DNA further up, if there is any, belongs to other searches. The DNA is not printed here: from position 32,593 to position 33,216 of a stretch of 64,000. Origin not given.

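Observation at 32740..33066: Rhs C-terminal toxin tip of unknown activity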

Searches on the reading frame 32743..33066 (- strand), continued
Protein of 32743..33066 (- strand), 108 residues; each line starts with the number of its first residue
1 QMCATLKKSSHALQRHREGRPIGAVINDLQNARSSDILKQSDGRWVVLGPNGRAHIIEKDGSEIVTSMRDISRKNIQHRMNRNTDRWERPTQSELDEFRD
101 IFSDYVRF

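Call 32: search_solved_structures(query=A2, max_evalue=10, show_alignments=3)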
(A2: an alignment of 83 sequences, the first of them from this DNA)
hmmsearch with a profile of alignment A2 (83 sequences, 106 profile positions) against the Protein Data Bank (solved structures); distinct sequences matched with E-value up to 10: 10.
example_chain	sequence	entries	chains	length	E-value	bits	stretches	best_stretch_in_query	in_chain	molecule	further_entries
6d69_A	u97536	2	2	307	9.5e-06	28.8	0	40-72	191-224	NHL Repeat Region of D. melanogaster Thin | Thin, isoform D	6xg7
6fpt_A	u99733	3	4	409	1.9e-05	27.8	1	37-68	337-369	E3 ubiquitin-protein ligase TRIM71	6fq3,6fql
7qrx_A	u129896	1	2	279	0.00061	23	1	37-68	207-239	E3 ubiquitin-protein ligase TRIM71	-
9jur_A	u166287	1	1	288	0.00074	22.7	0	37-68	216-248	E3 ubiquitin-protein ligase TRIM71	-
8j72_A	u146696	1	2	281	0.0029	20.8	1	37-68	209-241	E3 ubiquitin-protein ligase TRIM71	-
7b2r_A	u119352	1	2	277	0.005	20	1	39-73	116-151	Tripartite motif-containing protein 2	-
7b96_A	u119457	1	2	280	0.0053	19.9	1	39-73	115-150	Isoform 2 of Tripartite motif-containing protein 2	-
7qrv_A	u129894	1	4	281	0.0054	19.9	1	39-73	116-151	Tripartite motif-containing protein 2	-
8tct_A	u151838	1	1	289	0.94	12.7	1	34-61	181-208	Sugar phosphate isomerase/epimerase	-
3th6_A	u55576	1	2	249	1.1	12.5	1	46-66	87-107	Triosephosphate isomerase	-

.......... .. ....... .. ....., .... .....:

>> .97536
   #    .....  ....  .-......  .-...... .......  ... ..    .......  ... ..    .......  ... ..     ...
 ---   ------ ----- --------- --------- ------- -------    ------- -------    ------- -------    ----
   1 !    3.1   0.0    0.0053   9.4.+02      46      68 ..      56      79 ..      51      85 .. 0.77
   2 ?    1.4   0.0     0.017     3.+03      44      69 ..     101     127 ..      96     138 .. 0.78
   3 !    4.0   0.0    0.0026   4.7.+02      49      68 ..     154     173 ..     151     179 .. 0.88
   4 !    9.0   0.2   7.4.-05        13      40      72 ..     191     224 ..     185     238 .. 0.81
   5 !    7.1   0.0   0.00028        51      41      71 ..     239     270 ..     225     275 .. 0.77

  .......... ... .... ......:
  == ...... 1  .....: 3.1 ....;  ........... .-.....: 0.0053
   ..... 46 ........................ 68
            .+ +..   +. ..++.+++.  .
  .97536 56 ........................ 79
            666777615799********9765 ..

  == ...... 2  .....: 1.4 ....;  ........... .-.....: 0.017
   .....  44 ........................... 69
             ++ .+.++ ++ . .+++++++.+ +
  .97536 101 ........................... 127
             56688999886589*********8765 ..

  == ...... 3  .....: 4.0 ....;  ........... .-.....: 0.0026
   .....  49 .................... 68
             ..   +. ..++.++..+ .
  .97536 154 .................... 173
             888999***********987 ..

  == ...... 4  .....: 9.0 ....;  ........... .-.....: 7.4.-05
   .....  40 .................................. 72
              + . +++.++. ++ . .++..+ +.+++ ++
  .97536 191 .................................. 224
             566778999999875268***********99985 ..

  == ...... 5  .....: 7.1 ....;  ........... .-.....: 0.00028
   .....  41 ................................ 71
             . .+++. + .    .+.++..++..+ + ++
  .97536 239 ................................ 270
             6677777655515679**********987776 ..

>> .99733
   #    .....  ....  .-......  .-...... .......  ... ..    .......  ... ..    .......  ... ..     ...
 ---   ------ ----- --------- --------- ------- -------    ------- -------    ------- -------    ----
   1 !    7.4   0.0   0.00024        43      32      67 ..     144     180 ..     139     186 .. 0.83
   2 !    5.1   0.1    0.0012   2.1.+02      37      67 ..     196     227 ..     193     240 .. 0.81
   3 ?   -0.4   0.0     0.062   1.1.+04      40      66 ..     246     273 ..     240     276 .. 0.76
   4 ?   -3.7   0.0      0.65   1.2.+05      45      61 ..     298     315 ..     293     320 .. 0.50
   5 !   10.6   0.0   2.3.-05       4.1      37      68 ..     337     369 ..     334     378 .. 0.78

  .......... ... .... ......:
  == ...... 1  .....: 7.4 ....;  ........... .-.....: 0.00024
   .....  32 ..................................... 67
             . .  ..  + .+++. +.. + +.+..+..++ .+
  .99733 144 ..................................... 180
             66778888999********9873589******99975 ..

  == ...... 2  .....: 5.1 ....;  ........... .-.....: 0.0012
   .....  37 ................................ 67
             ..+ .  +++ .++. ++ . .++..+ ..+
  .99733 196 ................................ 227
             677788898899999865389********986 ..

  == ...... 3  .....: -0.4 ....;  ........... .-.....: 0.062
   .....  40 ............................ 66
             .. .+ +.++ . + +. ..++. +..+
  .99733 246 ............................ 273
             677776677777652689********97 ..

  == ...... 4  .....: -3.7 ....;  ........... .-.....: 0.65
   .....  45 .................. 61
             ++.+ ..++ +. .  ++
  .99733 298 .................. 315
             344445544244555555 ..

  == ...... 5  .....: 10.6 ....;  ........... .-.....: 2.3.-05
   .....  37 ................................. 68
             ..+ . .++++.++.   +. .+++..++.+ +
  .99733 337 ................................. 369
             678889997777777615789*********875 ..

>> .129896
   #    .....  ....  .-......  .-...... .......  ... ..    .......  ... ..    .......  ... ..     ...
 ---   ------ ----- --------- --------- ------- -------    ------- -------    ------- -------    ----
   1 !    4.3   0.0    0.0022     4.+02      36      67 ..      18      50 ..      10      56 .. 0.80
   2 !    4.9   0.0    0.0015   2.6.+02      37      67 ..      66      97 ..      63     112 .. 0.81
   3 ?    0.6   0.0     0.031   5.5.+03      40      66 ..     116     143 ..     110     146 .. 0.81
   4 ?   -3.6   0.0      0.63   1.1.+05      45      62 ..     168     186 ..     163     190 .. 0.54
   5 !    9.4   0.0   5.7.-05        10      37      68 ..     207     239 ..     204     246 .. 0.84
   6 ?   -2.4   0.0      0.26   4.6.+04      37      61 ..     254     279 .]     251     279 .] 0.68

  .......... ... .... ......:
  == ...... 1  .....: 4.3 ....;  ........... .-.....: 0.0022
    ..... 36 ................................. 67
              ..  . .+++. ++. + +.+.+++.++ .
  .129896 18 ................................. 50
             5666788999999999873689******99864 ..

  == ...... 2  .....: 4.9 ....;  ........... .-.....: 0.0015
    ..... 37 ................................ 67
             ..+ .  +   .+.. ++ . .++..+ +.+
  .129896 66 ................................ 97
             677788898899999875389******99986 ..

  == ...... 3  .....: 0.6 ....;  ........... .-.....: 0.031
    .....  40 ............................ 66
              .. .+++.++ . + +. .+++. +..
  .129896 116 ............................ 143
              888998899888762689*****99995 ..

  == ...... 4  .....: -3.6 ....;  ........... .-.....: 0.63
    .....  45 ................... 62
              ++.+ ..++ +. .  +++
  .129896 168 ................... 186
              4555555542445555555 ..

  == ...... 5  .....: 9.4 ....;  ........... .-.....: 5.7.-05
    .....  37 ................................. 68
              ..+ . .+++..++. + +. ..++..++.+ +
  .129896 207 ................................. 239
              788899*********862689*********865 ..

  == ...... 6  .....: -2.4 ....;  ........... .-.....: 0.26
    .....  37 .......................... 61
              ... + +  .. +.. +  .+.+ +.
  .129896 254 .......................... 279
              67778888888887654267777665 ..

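Call 34: profile_search(alignment_id=A2)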
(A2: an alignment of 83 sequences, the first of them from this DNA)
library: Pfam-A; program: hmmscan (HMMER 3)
A. the first sequence (108 residues): domains with independent E <= 10: 0; with E <= 0.001: 0
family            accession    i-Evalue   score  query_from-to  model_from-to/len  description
(no Pfam family matches the first sequence, even at E <= 10)
B. every sequence of the alignment scanned on its own (83 sequences): families by number of members that match
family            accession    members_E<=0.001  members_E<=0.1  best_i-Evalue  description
PBCV_basic_adap   PF08789.15                 0               4        1.9e-03  PBCV-specific basic adaptor domain
SGL               PF08450.18                 0               3        6.8e-03  SMP-30/Gluconolactonase/LRE-like region
WbqC              PF08889.16                 0               2        5.5e-03  WbqC-like protein family
DUF7590           PF24503.1                  0               2        2.3e-02  Domain of unknown function (DUF7590)
Inhibitor_I66     PF16850.11                 0               1        6.4e-03  Peptidase inhibitor I66
Sm_like           PF16243.10                 0               1        7.5e-03  Sm_like domain
baeRF_family10    PF18854.6                  0               1        1.4e-02  Bacterial archaeo-eukaryotic release factor family 10
SAM_HAT_N         PF01887.21                 0               1        1.5e-02  SAM hydroxide adenosyltransferase N-terminal domain
Ephrin_CRD        PF25599.1                  0               1        2.0e-02  Ephrin cysteine rich domain
UreE_N            PF02814.20                 0               1        2.4e-02  UreE urease accessory protein, N-terminal domain
aRib              PF18938.6                  0               1        2.8e-02  Atypical Rib domain
Colicin_E5        PF12106.13                 0               1        4.1e-02  Colicin E5 ribonuclease domain
GFO_IDH_MocA_C    PF02894.22                 0               1        4.6e-02  Oxidoreductase family, C-terminal alpha/beta domain
WWE_1             PF22005.2                  0               1        4.9e-02  Parp14 WWE domain
LPD7              PF18821.6                  0               1        5.2e-02  Large polyvalent protein-associated domain 7
DUF4685           PF15737.10                 0               1        5.5e-02  Domain of unknown function (DUF4685)
RNase_H           PF00075.30                 0               1        5.8e-02  RNase H
PapC_C            PF13953.12                 0               1        6.4e-02  PapC C-terminal domain
Imm-NTF2-2        PF15631.11                 0               1        9.5e-02  NTF2 fold immunity protein

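Call 36: predict_structure(alignment_id=A2)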
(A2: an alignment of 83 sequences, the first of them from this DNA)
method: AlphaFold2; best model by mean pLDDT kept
length: 108 residues; sequences in the alignment: 83
mean_pLDDT: 83.3   pTM: 0.75
mean pLDDT of the five models: 83.3, 80.8, 80.3, 79.6, 78.1
residues with pLDDT >= 90: 66; 70-90: 21; 50-70: 8; < 50: 13
segments of 3 or more residues with pLDDT < 50: 1-10
pLDDT, mean of each block of 10 residues (from residue 1): 41 53 88 95 95 93 90 92 88 95 87
secondary structure, 60 per line:
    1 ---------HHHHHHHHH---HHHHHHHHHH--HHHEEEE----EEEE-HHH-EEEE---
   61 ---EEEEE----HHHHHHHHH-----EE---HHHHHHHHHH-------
elements in order: H10-18 H22-31 E37-40 E45-48 E54-57 E64-68 H73-81 H92-101

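Call 40: find_encoding_contigs(protein=P0004, flank=3000, max_places=3)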
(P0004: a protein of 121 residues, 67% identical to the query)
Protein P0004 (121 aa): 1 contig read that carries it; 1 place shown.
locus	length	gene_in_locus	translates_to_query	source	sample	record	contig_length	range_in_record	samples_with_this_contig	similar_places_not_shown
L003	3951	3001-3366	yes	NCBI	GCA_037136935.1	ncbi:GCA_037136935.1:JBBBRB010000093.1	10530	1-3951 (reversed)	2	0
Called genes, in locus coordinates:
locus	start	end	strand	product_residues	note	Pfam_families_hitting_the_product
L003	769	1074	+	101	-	-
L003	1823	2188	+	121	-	-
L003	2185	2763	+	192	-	-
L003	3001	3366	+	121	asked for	-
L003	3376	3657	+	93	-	-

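Call 43: search_protein_families(proteins=[P0011, P0013, P0014, P0019, P0020, P0022, P0054, P0074, P0106, P0115], library=ncbifam, max_evalue=0.001)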
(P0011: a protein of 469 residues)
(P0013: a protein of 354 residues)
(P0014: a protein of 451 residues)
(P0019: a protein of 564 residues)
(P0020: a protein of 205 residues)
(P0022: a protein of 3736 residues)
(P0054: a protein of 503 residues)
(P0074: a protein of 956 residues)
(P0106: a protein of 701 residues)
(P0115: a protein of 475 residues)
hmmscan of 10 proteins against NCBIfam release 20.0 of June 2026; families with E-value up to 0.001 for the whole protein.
P0011 (469 aa): 0 families

P0013 (354 aa): 0 families

P0014 (451 aa): 0 families

P0019 (564 aa): 0 families

P0020 (205 aa): 1 family
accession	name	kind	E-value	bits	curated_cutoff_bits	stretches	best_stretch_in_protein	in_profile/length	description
TIGR01443.1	intein_Cterm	domain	1.2e-06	28.5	15.6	1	76-99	2-24/24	intein C-terminal splicing region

P0022 (3736 aa): 2 families
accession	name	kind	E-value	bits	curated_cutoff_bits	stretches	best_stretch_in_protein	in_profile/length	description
TIGR01731.1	fil_hemag_20aa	repeat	2.2e-88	288.6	18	16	893-932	1-40/40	filamentous hemagglutinin-type beta-helical repeat protein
TIGR01901.1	adhes_NPXG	domain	2.4e-18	65.8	29.1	1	65-162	1-77/79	filamentous hemagglutinin N-terminal domain-containing protein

P0054 (503 aa): 1 family
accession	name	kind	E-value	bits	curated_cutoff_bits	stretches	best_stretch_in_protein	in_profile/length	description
TIGR03696.1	Rhs_assc_core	domain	4.3e-17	62.4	32.5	1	36-119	1-75/76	RHS repeat-associated core domain-containing protein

P0074 (956 aa): 3 families
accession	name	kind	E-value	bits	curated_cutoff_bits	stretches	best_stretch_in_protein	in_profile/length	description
TIGR01643.1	YD_repeat_2x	repeat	1.6e-24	85.4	15.8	3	295-325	1-31/42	YD repeat-containing protein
TIGR03696.1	Rhs_assc_core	domain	2e-21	76.3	32.5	1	640-718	1-75/76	RHS repeat-associated core domain-containing protein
NF041261.1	RHS_core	equivalog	8.7e-17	60.2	2000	2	246-487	638-885/1261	RHS element core protein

P0106 (701 aa): 2 families
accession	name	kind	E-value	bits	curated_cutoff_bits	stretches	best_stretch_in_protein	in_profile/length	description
TIGR03696.1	Rhs_assc_core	domain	1.2e-13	51.4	32.5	1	221-287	13-75/76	RHS repeat-associated core domain-containing protein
TIGR01445.1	intein_Nterm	domain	5.7e-05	24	24.5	1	462-538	1-83/83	intein N-terminal splicing region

P0115 (475 aa): 0 families

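Call 53: list_cluster_members(proteins=[P0011, P0013, P0016, P0020, P0022, P0029, P0054, P0074, P0115, P0104])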
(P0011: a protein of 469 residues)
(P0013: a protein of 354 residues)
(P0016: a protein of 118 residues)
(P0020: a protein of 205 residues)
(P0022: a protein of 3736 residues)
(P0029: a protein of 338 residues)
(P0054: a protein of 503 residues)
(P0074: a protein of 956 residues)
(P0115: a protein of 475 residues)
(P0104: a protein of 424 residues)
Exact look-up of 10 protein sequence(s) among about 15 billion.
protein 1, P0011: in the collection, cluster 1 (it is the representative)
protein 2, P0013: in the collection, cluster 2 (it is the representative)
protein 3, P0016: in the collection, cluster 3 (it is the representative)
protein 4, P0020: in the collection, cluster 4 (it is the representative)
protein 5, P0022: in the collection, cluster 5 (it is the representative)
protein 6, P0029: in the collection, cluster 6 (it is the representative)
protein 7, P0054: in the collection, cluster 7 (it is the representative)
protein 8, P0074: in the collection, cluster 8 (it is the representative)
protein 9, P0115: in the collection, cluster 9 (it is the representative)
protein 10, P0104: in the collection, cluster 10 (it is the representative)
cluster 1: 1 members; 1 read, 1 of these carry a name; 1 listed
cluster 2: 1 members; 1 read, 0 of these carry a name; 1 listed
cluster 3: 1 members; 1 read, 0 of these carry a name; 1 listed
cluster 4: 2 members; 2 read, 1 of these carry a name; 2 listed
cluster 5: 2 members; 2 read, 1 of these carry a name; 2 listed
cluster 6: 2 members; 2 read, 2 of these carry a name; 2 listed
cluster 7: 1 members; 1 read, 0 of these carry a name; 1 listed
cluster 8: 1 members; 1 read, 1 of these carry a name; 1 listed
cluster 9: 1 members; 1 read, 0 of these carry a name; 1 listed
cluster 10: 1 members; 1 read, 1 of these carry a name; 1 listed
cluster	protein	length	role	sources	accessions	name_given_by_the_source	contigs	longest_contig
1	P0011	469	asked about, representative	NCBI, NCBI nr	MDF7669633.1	VENN motif pre-toxin domain-containing protein [Orbaceae bacterium ESL0721]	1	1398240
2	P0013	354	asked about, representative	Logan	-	-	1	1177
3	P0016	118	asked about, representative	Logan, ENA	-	-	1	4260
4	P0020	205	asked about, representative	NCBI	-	-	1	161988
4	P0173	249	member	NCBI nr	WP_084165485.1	polymorphic toxin-type HINT domain-containing protein [Paenibacillus massiliensis]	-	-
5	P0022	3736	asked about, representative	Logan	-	-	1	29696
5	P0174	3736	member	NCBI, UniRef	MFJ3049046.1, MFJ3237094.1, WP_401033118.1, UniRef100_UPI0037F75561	hemagglutinin repeat-containing protein [Pseudomonas nitroreducens] | hemagglutinin repeat-containing protein n=1 Tax=Pseudomonas nitroreducens TaxID=46680 ...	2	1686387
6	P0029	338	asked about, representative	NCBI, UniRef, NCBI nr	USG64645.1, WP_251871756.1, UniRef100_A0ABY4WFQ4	RHS repeat-associated core domain-containing protein [Brevibacillus ruminantium] | RHS repeat-associated core domain-containing protein n=1 Tax=Brevibacillus ruminantium ...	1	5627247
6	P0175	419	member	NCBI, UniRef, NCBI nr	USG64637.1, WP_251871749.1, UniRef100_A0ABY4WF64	RHS repeat-associated core domain-containing protein [Brevibacillus ruminantium] | RHS repeat-associated core domain-containing protein n=1 Tax=Brevibacillus ruminantium ...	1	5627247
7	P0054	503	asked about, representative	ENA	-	-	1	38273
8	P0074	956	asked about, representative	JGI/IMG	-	RHS repeat-associated protein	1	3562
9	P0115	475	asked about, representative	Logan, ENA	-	-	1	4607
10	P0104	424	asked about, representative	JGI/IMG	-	hypothetical protein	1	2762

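Call 68: search_dna_similar(query=window:32743-33048:-, collection=plasmids, mode=protein, max_evalue=0.001, max_rows=25)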
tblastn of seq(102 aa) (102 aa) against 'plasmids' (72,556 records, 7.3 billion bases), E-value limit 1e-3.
Records with a match: 1; places in all: 1; records where one place covers at least 80% of the query: 1.
Best place of each record, by identity: <60% 1.
By first word of the organism name: Providencia 1.
By predicted mobility (MOB-suite, as given by PLSDB): non-mobilizable 1.
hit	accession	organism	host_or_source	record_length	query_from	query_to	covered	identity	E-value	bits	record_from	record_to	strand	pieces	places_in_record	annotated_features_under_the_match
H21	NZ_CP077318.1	Providencia rettgeri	-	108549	2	102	99%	51.5%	1e-24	102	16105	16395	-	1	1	hypothetical protein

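Call 69: search_dna_similar(query=window:32743-33048:-, collection=phages, mode=protein, max_evalue=0.001, max_rows=15)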
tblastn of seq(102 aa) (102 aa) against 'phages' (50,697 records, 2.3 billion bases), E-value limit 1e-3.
No match.

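Call 72: search_protein_families(proteins=[window:32743-33066:-], library=phrogs, max_evalue=0.1)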
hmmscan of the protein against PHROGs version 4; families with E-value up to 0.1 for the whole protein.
seq(108 aa): 0 families

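Call 73: search_protein_families(proteins=[window:32743-33066:-], library=padloc, max_evalue=0.1)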
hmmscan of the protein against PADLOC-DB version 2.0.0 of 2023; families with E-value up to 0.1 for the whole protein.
seq(108 aa): 1 family
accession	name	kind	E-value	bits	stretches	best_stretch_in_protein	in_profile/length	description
PDLC00797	Cyclase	-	0.011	12.7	1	15-104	243-329/417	oligonucleotide-cyclase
